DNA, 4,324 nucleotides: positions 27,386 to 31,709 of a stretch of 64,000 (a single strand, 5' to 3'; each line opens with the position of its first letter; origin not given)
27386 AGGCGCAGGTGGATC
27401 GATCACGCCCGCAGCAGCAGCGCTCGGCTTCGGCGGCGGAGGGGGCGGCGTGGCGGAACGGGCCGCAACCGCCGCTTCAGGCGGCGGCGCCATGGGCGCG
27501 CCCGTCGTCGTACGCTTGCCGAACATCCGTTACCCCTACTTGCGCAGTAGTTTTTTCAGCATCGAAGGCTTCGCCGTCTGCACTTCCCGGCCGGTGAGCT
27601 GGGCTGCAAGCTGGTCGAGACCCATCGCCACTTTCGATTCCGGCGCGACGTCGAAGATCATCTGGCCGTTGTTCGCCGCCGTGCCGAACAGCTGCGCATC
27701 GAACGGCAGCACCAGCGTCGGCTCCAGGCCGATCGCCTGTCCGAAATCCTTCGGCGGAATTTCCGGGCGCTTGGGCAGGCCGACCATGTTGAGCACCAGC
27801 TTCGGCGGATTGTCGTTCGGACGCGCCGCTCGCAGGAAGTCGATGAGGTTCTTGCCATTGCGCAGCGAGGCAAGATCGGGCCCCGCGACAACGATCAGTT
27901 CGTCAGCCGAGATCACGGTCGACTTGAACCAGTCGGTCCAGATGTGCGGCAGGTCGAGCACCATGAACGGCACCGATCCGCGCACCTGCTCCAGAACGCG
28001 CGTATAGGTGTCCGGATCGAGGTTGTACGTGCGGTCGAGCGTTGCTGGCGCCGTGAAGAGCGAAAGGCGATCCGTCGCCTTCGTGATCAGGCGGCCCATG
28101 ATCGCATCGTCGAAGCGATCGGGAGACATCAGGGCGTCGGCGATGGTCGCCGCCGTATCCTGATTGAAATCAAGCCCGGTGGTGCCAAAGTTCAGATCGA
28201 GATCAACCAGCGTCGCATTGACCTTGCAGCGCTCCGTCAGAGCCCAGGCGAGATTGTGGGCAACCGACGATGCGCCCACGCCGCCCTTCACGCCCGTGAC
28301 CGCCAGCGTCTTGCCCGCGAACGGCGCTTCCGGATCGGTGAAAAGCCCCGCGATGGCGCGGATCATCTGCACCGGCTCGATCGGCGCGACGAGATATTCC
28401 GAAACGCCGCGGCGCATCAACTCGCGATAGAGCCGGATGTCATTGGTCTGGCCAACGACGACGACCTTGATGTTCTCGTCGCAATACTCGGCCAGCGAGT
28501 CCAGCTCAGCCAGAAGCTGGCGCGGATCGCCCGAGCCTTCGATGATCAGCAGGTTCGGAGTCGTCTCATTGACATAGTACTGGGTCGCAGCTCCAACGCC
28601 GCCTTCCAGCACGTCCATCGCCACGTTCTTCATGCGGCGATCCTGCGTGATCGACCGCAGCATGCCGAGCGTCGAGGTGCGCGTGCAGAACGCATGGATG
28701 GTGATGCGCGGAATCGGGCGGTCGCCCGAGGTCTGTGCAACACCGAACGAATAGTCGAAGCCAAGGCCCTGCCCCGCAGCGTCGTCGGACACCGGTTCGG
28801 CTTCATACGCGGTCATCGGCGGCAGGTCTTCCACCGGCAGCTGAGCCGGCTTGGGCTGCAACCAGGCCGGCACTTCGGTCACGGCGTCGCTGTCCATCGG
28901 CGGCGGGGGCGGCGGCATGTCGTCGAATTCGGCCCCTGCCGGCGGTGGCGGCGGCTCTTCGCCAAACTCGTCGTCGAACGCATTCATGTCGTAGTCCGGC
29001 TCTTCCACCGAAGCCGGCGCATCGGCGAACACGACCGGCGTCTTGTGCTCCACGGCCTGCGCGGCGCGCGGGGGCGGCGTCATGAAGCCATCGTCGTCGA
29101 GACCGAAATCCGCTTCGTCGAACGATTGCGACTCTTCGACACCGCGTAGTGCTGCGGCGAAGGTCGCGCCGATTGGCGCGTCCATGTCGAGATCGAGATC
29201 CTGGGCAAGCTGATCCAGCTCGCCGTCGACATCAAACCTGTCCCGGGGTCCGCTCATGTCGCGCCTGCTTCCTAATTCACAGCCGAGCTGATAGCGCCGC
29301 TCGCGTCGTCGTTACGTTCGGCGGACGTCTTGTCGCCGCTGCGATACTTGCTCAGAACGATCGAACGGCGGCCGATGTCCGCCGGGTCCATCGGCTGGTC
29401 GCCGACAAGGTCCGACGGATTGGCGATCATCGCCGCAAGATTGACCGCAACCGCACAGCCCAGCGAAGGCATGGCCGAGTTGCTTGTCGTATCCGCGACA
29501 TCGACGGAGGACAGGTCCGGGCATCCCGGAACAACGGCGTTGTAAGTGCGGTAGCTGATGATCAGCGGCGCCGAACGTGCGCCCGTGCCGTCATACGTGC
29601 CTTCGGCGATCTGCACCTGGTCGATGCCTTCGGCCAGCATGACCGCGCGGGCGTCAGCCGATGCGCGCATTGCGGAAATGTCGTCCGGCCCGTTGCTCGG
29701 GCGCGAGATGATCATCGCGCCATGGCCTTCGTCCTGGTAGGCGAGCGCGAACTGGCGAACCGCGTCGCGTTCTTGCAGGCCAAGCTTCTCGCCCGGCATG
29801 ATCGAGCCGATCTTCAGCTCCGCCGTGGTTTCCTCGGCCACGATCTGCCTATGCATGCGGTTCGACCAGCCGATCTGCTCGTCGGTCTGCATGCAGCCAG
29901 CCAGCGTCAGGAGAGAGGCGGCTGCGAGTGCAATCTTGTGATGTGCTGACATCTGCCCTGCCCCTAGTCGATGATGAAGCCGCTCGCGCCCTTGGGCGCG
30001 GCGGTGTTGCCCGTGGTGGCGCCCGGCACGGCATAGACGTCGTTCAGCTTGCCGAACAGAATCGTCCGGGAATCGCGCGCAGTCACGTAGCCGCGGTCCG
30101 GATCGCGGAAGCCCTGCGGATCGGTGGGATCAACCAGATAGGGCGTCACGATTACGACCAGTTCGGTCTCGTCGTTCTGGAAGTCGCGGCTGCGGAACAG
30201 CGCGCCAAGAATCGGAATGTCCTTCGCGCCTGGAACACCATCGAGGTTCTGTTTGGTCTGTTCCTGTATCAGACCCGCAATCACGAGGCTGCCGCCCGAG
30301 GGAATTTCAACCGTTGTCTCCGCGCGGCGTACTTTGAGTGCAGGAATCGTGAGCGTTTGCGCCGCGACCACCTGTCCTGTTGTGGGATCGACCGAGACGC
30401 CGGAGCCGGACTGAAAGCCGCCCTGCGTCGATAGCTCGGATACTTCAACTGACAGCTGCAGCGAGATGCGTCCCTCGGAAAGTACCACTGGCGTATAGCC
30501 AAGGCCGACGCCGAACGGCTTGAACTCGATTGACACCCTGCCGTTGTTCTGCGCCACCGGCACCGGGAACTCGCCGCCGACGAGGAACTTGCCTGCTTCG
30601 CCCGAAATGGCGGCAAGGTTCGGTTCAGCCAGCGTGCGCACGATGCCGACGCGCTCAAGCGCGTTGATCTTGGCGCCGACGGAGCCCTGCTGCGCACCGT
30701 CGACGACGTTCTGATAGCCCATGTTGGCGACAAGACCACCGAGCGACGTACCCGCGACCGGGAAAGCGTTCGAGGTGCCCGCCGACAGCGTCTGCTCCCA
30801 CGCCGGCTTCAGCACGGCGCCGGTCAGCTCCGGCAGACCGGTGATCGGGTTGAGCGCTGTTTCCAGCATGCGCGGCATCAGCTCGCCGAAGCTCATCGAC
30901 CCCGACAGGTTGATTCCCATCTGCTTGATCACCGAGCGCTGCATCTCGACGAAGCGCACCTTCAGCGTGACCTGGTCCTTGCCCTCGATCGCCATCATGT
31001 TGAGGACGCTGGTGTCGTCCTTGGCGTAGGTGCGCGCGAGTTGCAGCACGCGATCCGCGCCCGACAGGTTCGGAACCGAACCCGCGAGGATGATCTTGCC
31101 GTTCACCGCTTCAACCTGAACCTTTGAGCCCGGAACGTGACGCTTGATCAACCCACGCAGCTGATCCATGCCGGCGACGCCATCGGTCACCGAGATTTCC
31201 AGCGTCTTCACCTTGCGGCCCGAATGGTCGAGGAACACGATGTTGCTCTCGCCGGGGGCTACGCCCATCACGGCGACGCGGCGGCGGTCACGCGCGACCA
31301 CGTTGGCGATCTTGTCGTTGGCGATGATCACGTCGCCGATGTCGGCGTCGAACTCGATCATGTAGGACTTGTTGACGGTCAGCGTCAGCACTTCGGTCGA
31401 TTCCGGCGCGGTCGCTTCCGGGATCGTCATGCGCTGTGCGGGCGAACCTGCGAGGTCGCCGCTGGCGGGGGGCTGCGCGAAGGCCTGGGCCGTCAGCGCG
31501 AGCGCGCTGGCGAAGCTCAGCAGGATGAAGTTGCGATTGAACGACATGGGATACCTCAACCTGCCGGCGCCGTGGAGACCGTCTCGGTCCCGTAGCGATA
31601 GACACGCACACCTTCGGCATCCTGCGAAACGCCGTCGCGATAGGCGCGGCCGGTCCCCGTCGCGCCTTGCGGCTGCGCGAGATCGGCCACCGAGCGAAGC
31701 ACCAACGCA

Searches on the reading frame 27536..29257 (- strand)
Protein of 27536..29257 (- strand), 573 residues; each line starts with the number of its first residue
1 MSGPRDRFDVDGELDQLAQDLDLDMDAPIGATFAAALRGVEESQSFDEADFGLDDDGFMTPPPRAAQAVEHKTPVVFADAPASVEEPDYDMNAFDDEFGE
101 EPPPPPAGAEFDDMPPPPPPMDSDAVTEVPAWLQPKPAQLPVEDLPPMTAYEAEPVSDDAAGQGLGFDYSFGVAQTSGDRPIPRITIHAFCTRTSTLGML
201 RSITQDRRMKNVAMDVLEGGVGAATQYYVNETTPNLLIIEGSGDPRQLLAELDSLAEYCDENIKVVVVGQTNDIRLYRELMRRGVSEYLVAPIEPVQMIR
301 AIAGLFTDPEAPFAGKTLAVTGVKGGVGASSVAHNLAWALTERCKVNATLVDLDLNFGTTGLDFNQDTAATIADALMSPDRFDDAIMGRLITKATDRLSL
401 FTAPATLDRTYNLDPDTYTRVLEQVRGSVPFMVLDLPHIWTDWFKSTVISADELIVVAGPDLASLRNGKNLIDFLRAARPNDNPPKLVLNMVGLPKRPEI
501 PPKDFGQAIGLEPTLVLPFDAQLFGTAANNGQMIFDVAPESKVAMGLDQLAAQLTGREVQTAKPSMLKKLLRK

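Call 33: search_protein_families(library=pfam, proteins=[window:27536-29257:-], max_evalue=0.00001)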
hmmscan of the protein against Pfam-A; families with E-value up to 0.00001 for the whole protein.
window:27536-29257:- (573 aa): 2 families
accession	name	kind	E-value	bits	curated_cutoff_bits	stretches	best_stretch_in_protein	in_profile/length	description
PF06564.18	CBP_BcsQ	-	4.2e-08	33.4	21.3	1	316-464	2-151/234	Cellulose biosynthesis protein BcsQ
PF13614.12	AAA_31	-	1.7e-07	31.8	27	1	316-479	2-168/177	AAA domain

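Call 36: find_encoding_contigs(protein=window:27536-29257:-, flank=10000, max_places=4)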
Protein window:27536-29257:- (573 aa): 2 contigs read that carry it; 2 places shown.
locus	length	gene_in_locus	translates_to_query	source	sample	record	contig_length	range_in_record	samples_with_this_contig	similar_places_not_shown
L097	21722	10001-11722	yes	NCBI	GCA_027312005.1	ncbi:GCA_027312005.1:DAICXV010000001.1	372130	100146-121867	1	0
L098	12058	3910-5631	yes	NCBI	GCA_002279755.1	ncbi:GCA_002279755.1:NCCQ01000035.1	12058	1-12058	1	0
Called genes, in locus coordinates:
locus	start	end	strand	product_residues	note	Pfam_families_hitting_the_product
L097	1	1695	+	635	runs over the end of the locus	PF02254:TrkA_N (faint), PF06241:Castor_Poll_mid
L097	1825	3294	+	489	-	PF10423:AMNp_N, PF01048:PNP_UDP_1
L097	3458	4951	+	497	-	PF11700:ATG22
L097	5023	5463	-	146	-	PF13629:T2SS-T3SS_pil_N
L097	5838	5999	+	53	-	PF04964:Flp_Fap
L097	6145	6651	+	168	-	PF01478:Peptidase_A24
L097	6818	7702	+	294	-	PF08666:SAF, PF16976:RcpC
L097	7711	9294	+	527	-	PF13629:T2SS-T3SS_pil_N, PF04972:BON (weak), PF00263:Secretin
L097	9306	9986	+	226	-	PF09476:Pilus_CpaD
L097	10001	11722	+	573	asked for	PF06564:CBP_BcsQ (weak), PF10609:ParA (faint), PF13614:AAA_31 (weak)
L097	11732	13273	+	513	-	PF00437:T2SSE, PF27713:UCP018868 (faint)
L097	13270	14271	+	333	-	PF00482:T2SSF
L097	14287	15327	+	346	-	PF00482:T2SSF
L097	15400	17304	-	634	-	PF13442:Cytochrome_CBB3 (weak), PF01011:PQQ, PF13360:PQQ_2, PF13570:Beta-prop_ACSF4 (faint), PF13360:PQQ_2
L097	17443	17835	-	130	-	PF00903:Glyoxalase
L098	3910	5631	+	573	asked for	PF06564:CBP_BcsQ (weak), PF10609:ParA (faint), PF13614:AAA_31 (weak)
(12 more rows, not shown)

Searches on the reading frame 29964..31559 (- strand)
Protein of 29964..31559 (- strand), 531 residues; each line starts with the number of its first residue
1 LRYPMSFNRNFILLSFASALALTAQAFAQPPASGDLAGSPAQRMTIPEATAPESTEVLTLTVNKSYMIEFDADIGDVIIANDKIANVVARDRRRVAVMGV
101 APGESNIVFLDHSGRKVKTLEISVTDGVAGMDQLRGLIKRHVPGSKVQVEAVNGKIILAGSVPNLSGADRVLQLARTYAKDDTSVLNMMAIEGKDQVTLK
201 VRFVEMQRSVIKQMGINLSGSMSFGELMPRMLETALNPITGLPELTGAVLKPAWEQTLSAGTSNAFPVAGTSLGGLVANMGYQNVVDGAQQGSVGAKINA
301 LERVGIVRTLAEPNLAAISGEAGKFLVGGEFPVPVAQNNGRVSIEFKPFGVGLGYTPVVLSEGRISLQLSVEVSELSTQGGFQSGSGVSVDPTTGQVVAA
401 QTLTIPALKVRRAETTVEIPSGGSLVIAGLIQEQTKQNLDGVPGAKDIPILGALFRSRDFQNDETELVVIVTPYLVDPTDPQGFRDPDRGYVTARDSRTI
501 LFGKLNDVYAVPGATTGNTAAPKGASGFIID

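Call 33: search_protein_families(library=pfam, proteins=[window:29964-31559:-], max_evalue=0.00001)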
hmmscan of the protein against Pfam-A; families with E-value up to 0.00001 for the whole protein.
window:29964-31559:- (531 aa): 3 families
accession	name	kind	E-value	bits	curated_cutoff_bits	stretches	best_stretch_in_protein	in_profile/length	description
PF00263.26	Secretin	-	1.9e-38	132.1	27.5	1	300-477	1-169/169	Bacterial type II and III secretion system protein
PF13629.12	T2SS-T3SS_pil_N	-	1.3e-16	60.5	23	1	56-125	3-72/72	Pilus formation protein N terminal region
PF04972.22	BON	-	3.2e-06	27.8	27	0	138-191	9-67/69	BON domain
